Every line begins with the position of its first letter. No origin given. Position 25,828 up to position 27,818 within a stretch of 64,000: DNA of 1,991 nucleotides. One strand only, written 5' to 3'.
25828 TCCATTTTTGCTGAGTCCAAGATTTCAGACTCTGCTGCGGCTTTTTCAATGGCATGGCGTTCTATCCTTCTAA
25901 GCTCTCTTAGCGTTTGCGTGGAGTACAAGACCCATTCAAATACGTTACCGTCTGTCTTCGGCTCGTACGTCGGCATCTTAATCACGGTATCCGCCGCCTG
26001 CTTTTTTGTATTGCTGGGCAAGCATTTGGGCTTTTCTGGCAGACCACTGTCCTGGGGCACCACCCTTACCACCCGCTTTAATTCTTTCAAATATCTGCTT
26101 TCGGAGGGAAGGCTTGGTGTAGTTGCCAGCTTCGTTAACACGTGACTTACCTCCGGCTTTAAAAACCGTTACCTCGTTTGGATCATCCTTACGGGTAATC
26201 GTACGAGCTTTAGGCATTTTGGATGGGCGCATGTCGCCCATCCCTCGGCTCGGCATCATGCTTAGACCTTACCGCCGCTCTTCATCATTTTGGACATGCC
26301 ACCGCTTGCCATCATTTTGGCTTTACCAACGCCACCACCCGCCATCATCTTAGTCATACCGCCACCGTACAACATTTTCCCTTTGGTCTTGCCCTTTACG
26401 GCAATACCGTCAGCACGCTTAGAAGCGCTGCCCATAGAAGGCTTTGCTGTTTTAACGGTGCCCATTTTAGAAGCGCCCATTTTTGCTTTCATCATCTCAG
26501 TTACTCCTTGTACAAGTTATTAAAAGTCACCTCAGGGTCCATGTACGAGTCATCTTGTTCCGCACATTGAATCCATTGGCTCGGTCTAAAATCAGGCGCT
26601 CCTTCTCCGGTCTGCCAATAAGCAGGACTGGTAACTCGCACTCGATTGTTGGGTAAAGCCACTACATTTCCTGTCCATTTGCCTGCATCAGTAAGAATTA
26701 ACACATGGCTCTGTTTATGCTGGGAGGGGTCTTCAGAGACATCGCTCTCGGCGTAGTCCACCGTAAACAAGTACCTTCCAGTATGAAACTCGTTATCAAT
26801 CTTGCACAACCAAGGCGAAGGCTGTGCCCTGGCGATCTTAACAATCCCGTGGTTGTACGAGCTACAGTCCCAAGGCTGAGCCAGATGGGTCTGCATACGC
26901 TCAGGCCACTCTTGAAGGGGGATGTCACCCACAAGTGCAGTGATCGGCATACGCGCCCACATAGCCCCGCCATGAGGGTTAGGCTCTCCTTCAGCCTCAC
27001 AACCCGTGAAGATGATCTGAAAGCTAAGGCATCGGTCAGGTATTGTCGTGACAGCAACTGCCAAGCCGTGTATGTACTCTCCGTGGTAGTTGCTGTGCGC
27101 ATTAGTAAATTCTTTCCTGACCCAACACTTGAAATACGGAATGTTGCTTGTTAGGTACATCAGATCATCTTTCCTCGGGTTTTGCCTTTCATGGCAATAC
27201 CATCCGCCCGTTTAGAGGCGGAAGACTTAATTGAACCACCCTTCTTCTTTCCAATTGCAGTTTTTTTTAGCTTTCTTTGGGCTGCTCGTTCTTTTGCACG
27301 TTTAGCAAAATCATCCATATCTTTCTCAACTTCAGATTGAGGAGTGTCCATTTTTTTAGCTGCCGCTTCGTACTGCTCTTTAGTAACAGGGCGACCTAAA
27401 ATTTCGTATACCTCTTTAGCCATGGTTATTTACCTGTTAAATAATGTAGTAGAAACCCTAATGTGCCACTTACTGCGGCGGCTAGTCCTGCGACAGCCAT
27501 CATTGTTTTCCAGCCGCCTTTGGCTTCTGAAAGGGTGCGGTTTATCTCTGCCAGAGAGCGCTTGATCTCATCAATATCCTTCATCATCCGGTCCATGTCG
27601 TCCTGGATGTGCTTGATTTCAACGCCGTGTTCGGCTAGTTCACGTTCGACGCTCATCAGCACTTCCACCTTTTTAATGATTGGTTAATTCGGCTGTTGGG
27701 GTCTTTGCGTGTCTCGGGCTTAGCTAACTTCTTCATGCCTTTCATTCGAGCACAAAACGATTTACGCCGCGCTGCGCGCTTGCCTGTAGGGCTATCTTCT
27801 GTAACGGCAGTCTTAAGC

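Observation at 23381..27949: Set of at least 7 tiny, extremely basic Lys/Gly/Ala/Met-rich proteins interleaved in the head-neck module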

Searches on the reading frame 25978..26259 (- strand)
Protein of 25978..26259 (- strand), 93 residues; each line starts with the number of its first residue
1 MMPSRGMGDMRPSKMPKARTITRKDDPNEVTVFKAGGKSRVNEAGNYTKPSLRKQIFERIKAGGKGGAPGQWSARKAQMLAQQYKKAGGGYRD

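Call 3: search_protein_families(library=pfam, proteins=[window:25978-26259:-], max_evalue=1)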
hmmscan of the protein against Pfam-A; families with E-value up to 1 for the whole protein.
window:25978-26259:- (93 aa): 0 families

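Call 4: search_protein_families(library=phrogs, proteins=[window:25978-26259:-], max_evalue=0.1)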
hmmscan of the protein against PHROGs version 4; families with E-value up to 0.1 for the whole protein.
window:25978-26259:- (93 aa): 1 family
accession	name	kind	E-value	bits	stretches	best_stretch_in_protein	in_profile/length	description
phrog_17747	-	unknown function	4.3e-32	111.3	1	34-92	5-63/63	-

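Call 44: search_protein_families(library=ncbifam, proteins=[window:25978-26259:-], max_evalue=1)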
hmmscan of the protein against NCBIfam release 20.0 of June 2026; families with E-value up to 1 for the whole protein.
window:25978-26259:- (93 aa): 0 families

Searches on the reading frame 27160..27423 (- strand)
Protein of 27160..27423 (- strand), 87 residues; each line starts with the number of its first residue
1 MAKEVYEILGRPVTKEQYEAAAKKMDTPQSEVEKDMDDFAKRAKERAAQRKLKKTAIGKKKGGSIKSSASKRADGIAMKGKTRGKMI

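Call 3: search_protein_families(library=pfam, proteins=[window:27160-27423:-], max_evalue=1)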
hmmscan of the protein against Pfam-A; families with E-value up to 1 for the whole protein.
window:27160-27423:- (87 aa): 1 family
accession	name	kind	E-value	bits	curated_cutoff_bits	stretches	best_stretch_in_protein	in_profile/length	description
PF08769.17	Spo0A_C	-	0.00027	21.3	25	1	12-57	36-81/104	Sporulation initiation factor Spo0A C terminal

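Call 4: search_protein_families(library=phrogs, proteins=[window:27160-27423:-], max_evalue=0.1)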
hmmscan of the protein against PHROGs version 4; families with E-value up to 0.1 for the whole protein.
window:27160-27423:- (87 aa): 1 family
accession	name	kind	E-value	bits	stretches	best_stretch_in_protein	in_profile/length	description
phrog_2902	-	transcription regulation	0.065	14.4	1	16-77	28-84/169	anti-repressor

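Call 44: search_protein_families(library=ncbifam, proteins=[window:27160-27423:-], max_evalue=1)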
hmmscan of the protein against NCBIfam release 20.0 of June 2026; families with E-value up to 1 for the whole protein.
window:27160-27423:- (87 aa): 1 family
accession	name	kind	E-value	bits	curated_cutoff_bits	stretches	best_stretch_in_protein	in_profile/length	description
NF005600.0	PRK07334.1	equivalog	0.045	12.3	496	1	39-82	54-97/408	threonine ammonia-lyase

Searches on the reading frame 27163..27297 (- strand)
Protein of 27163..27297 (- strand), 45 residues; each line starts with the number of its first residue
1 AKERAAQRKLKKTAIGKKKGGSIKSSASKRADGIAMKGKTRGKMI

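Call 83: find_homologous_proteins(query=A4, max_evalue=0.001)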
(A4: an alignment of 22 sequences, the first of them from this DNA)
Query A4 (22 sequences) (45 aa, profile of the alignment): 5820 proteins with E <= 0.001 among 8000 candidates; the best 120 are listed.
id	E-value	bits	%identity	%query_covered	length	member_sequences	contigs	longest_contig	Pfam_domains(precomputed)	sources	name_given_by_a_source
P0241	1.8e-20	90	78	60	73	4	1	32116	-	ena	-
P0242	4.0e-16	76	76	56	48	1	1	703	-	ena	-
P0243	1.5e-15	74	46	91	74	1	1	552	-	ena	-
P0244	1.9e-15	74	-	-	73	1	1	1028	-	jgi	jgi:hypothetical protein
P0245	3.0e-14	70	-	-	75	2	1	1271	-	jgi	jgi:hypothetical protein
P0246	8.4e-14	69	68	56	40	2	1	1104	-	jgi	jgi:hypothetical protein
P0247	1.2e-13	68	70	44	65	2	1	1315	-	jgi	jgi:hypothetical protein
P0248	1.2e-13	68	50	87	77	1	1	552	-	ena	-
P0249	1.5e-13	68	50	98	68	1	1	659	-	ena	-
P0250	1.5e-13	68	-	-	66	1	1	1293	-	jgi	jgi:hypothetical protein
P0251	1.6e-13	68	70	60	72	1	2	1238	-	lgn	-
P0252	2.3e-13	67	70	60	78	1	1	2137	-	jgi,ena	jgi:hypothetical protein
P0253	2.7e-13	67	70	60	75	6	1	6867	-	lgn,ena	-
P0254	2.9e-13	67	70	67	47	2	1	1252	-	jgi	jgi:hypothetical protein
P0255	3.2e-13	67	53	89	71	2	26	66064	-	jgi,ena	jgi:hypothetical protein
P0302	1.6e-12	65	82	62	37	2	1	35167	-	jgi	jgi:hypothetical protein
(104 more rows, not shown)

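Call 84: find_encoding_contigs(protein=P0241, flank=8000, max_places=2)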
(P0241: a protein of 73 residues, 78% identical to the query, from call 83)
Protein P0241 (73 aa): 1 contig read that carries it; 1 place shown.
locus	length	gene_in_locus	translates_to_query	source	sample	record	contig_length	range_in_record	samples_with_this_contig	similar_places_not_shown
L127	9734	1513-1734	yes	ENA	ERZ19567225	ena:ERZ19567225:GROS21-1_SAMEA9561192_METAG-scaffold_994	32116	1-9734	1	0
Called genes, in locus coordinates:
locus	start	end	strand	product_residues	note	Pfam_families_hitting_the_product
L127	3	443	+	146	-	?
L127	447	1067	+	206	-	-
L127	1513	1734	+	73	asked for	-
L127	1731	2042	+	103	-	-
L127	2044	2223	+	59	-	-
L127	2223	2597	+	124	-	-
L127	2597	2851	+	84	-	PF19846:DUF6321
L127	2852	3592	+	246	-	PF24175:SU10_adaptor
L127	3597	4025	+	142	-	-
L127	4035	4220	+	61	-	-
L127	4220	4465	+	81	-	-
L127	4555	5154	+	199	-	PF24175:SU10_adaptor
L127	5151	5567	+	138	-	-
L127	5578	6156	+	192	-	-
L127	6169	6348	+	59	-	-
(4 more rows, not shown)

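Call 85: find_encoding_contigs(protein=P0302, flank=8000, max_places=2)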
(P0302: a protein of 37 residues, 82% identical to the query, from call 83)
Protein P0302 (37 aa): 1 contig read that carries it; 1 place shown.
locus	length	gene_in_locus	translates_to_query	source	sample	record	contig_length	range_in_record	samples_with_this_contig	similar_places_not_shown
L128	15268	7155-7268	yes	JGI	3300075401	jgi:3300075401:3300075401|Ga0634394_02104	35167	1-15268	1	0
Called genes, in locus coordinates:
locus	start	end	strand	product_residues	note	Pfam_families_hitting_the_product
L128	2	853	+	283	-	?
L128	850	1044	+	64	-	-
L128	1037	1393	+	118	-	PF00166:Cpn10 (weak)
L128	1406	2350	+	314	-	-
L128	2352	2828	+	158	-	-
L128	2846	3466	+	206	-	-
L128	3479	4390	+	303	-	PF25209:Phage_capsid_4, PF10124:Mu-like_gpT (weak)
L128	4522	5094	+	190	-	-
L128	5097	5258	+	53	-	-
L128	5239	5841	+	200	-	-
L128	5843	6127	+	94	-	PF19846:DUF6321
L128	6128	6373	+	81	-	-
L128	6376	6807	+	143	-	-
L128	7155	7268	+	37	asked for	-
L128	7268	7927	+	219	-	-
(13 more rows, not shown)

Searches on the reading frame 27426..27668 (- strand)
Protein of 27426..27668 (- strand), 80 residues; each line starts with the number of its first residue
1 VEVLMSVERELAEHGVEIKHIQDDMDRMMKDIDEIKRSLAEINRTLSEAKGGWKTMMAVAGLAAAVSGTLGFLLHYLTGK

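Call 3: search_protein_families(library=pfam, proteins=[window:27426-27668:-], max_evalue=1)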
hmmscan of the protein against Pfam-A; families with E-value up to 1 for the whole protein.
window:27426-27668:- (80 aa): 16 families
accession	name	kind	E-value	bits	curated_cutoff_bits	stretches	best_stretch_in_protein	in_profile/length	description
PF05377.16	FlaC_arch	-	0.013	16.3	27.8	1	6-40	4-38/55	Flagella accessory protein C (FlaC)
PF06160.17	EzrA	-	0.019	13.7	39.6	1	11-63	446-498/557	Septation ring formation regulator, EzrA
PF06009.19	Laminin_II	-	0.027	14.9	33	1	17-57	11-51/138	Laminin Domain II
PF23991.1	DUF7310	-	0.031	15.2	40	1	4-54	5-54/83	Coiled-coil region of unknown function (DUF7310)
PF10241.14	KxDL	-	0.036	14.8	27.2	1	7-47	39-79/86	Uncharacterized conserved protein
PF07889.17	DUF1664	-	0.044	14.3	34.6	1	12-57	62-107/124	Protein of unknown function (DUF1664)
PF09716.15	ETRAMP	-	0.044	14.2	29.1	1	30-77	28-78/81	Malarial early transcribed membrane protein (ETRAMP)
PF09763.15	Sec3_CC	-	0.075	13.3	27.1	1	10-49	22-61/133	Exocyst complex component Sec3, coiled-coil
PF06103.16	DUF948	-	0.087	13.5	37.2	1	3-58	20-72/89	Bacterial protein of unknown function (DUF948)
PF06419.17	COG6_N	-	0.1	13.2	27.4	1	17-54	34-71/114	Conserved oligomeric complex COG6, N-terminal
PF11083.13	Relaxase_C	-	0.11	13.1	30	1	11-45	13-48/125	C-terminal helical hairpin domain from relaxase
PF06738.18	ThrE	-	0.11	12.4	26.3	1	17-71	74-127/241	Putative threonine/serine exporter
PF11932.13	DUF3450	-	0.12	12.2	32.6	1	6-73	55-120/241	Protein of unknown function (DUF3450)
PF10779.14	XhlA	-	0.13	12.9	34.7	1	2-45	4-47/67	Haemolysin XhlA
PF05266.19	DUF724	-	0.18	12.1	38.4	1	4-45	73-114/188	Protein of unknown function (DUF724)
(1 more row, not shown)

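Call 4: search_protein_families(library=phrogs, proteins=[window:27426-27668:-], max_evalue=0.1)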
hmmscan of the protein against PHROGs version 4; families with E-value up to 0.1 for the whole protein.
window:27426-27668:- (80 aa): 10 families
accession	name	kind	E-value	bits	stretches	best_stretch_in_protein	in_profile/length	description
phrog_37133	-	unknown function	1.9e-05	25.8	1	19-72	25-75/79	-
phrog_1193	-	other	2.3e-05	25.3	1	5-74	9-71/76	hemolysin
phrog_5553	-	unknown function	0.009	17.2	1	2-54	7-59/114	-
phrog_7330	-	unknown function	0.015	16.6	1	7-47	40-80/82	-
phrog_2990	-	unknown function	0.031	15.4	1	11-72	63-126/133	-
phrog_16241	-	lysis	0.037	14.5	1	8-54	165-211/290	endolysin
phrog_28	-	tail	0.037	13.5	1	7-69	212-275/1228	tail length tape measure protein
phrog_473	-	head and packaging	0.054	15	1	16-43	44-71/75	virion structural protein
phrog_31728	-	unknown function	0.074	14.6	1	9-45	65-101/114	-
phrog_1103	-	unknown function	0.084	14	0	20-71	23-63/80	-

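Call 44: search_protein_families(library=ncbifam, proteins=[window:27426-27668:-], max_evalue=1)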
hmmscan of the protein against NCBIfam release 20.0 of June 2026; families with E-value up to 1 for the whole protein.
window:27426-27668:- (80 aa): 7 families
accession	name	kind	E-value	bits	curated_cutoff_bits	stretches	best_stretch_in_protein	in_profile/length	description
NF033872.1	SidA_fam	subfamily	0.025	13.4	60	1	16-71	259-316/379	T4SS effector SidA family protein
NF003409.0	PRK04778.1-3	equivalog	0.025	13.3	562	1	17-63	455-501/570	septation ring formation regulator EzrA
NF045487.1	ASRP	equivalog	0.05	12.2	300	1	9-45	225-451/593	archaea-specific SMC-related protein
NF005980.0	PRK08073.1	equivalog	0.057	12.7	291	1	4-49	38-83/287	flagellar hook-associated protein 3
NF004964.0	PRK06310.1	equivalog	0.079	12.3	236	1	1-48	43-87/250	DNA polymerase III subunit epsilon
NF003034.1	PRK03918.1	equivalog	0.086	10.8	700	1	6-50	609-653/878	DNA double-strand break repair ATPase Rad50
TIGR02169.1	SMC_prok_A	equivalog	0.089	10.4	729.4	1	6-48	749-791/1165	chromosome segregation protein SMC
